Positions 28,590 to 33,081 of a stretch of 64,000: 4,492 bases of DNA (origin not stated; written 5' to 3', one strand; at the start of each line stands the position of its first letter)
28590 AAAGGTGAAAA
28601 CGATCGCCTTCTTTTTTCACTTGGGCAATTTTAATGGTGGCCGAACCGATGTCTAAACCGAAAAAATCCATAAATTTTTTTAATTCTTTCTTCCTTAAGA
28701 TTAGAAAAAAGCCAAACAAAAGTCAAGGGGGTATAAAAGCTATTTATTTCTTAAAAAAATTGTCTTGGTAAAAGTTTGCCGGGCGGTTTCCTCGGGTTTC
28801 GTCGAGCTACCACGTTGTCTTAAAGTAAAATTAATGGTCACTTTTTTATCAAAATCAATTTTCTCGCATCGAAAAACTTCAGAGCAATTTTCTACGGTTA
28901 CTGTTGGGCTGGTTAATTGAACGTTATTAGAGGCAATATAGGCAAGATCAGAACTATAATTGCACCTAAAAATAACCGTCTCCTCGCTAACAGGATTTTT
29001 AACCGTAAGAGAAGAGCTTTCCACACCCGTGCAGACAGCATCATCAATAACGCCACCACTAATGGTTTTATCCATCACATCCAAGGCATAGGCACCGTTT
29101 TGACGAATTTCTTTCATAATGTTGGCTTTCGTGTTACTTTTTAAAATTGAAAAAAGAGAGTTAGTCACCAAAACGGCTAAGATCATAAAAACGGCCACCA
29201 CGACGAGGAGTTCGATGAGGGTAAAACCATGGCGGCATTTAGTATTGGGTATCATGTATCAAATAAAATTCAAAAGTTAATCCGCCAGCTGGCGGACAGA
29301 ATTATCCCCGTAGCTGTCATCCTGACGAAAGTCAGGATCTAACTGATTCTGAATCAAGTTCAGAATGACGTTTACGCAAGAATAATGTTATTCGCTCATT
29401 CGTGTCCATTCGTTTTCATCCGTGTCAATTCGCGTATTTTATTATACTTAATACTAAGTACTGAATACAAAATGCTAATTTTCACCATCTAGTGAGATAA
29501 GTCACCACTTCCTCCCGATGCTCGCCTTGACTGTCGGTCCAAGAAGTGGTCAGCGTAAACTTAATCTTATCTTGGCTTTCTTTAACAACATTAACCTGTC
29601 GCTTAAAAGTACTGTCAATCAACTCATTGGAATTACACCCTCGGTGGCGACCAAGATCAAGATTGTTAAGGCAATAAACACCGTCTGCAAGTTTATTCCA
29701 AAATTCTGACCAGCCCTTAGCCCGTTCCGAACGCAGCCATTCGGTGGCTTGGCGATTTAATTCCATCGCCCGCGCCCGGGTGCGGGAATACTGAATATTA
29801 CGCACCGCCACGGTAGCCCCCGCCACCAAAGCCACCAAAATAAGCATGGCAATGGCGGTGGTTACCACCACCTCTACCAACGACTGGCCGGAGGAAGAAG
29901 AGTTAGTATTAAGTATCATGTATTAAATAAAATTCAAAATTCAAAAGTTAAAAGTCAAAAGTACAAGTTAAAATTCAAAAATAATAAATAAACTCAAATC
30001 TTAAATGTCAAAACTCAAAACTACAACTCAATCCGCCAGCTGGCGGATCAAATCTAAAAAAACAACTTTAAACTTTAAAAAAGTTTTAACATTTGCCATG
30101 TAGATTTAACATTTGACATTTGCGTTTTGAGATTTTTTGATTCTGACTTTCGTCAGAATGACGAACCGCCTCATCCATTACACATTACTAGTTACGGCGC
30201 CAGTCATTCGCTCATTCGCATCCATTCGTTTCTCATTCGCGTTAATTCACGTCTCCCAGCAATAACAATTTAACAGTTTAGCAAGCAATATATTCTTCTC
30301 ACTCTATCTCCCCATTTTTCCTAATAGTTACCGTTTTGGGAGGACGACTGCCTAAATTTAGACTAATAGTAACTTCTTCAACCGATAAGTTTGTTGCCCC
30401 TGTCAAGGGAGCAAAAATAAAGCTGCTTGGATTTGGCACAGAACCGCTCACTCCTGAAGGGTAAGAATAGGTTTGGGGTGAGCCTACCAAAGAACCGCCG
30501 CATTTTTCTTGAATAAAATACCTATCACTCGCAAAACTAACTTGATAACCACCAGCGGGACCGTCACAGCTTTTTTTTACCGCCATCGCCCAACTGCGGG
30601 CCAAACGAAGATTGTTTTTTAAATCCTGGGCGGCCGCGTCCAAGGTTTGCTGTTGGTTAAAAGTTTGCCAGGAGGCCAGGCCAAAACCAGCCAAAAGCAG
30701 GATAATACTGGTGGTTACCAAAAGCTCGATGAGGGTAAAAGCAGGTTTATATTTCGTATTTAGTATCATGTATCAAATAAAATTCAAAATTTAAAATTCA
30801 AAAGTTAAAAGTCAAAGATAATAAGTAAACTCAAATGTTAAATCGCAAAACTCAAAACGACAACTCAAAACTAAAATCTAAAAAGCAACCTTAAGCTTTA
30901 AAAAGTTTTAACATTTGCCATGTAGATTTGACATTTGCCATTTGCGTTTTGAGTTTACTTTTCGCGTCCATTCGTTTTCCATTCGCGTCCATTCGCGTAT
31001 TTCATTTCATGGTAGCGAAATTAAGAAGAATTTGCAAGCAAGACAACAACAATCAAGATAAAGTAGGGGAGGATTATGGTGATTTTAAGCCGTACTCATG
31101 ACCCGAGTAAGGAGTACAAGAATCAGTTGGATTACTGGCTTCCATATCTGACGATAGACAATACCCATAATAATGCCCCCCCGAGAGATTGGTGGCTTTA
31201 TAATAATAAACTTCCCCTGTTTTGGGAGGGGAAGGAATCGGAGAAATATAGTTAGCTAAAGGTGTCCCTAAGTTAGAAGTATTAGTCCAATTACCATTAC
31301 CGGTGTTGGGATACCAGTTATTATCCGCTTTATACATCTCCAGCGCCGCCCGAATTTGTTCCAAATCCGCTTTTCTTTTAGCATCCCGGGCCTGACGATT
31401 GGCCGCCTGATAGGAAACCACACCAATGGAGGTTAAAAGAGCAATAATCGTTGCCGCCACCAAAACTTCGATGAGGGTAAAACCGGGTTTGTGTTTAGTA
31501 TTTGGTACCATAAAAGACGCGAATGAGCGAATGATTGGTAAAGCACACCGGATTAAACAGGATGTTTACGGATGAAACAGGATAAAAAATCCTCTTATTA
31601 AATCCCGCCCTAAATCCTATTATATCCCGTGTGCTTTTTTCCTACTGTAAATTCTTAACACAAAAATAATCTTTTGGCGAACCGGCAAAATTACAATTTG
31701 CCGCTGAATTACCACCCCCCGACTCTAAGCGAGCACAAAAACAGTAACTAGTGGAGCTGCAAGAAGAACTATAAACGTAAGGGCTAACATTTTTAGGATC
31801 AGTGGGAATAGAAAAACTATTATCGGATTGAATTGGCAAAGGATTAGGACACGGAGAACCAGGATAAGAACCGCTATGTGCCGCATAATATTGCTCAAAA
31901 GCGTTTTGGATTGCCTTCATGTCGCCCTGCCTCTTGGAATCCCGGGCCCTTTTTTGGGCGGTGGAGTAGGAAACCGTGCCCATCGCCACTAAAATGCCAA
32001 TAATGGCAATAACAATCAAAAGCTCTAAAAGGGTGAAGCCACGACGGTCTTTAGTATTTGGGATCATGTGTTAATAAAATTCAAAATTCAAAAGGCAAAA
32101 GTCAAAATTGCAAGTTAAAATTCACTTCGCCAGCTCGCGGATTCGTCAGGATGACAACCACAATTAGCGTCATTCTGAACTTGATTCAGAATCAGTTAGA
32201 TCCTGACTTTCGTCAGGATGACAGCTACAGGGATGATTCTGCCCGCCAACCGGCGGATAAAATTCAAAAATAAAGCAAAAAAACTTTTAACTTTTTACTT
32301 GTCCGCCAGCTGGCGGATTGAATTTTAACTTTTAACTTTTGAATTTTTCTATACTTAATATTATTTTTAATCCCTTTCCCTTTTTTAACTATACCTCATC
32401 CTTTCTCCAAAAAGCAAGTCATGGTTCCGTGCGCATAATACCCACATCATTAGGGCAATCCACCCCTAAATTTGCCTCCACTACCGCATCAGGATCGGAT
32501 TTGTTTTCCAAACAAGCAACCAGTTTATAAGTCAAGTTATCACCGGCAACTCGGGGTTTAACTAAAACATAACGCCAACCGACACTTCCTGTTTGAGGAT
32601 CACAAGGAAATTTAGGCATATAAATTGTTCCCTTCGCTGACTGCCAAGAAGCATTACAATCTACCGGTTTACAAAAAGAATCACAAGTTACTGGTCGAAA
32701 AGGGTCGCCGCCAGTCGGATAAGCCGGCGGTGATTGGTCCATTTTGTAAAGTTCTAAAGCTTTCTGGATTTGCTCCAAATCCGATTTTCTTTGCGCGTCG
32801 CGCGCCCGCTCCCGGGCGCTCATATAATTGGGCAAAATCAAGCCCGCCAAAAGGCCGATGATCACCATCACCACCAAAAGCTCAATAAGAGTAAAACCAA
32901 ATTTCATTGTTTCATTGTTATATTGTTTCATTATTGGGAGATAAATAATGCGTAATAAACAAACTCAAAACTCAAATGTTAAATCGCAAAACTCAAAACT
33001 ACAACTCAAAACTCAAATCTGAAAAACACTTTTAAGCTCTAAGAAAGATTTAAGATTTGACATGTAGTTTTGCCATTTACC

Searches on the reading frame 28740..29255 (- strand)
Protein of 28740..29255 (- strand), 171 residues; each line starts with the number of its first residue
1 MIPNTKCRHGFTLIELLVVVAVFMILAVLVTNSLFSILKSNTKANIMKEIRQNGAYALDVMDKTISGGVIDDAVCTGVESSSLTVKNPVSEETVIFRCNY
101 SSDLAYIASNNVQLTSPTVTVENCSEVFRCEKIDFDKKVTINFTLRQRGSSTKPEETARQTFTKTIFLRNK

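Call 101: search_protein_families(library=pfam, proteins=[window:28740-29255:-], max_evalue=0.001)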
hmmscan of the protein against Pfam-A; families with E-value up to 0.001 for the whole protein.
window:28740-29255:- (171 aa): 1 family
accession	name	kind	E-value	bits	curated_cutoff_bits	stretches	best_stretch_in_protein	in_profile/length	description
PF07963.17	N_methyl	-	1.7e-08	34.1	21.2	1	6-30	2-26/27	Prokaryotic N-terminal methylation motif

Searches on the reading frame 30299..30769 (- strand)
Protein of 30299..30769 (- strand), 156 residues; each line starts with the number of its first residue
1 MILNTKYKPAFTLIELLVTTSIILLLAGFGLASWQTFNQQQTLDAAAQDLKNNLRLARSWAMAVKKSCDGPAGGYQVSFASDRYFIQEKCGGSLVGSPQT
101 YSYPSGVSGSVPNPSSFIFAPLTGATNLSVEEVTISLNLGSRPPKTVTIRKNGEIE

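Call 101: search_protein_families(library=pfam, proteins=[window:30299-30769:-], max_evalue=0.001)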
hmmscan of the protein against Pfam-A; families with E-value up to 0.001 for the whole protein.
window:30299-30769:- (156 aa): 1 family
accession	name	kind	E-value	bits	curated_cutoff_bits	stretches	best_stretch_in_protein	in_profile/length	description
PF07963.17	N_methyl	-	0.00012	22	21.2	1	10-29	6-25/27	Prokaryotic N-terminal methylation motif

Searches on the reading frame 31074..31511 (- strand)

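Call 101: search_protein_families(library=pfam, proteins=[window:31074-31511:-], max_evalue=0.001)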
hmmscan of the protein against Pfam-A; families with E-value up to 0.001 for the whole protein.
window:31074-31511:- (145 aa): 2 families
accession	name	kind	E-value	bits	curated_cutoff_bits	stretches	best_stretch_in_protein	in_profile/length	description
PF07963.17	N_methyl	-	5.9e-07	29.2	21.2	1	7-29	3-25/27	Prokaryotic N-terminal methylation motif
PF08334.16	T2SSG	-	0.00012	22.5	21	1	38-73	6-41/108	Type II secretion system (T2SS), protein G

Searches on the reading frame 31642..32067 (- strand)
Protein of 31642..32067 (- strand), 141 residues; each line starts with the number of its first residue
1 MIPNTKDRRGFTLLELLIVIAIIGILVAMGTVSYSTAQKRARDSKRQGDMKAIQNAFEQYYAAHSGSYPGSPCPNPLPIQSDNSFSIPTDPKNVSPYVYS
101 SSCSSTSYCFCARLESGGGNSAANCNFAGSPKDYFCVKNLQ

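Call 101: search_protein_families(library=pfam, proteins=[window:31642-32067:-], max_evalue=0.001)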
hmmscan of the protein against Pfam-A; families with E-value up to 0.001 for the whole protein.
window:31642-32067:- (141 aa): 1 family
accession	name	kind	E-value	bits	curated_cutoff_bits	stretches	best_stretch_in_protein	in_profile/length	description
PF07963.17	N_methyl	-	1.7e-09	37.3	21.2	1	6-29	2-25/27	Prokaryotic N-terminal methylation motif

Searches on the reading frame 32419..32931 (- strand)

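Call 101: search_protein_families(library=pfam, proteins=[window:32419-32931:-], max_evalue=0.001)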
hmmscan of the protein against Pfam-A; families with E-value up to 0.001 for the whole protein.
window:32419-32931:- (170 aa): 1 family
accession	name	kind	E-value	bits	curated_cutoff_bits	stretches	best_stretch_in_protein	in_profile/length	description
PF07963.17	N_methyl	-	3e-06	27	21.2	1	12-32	6-26/27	Prokaryotic N-terminal methylation motif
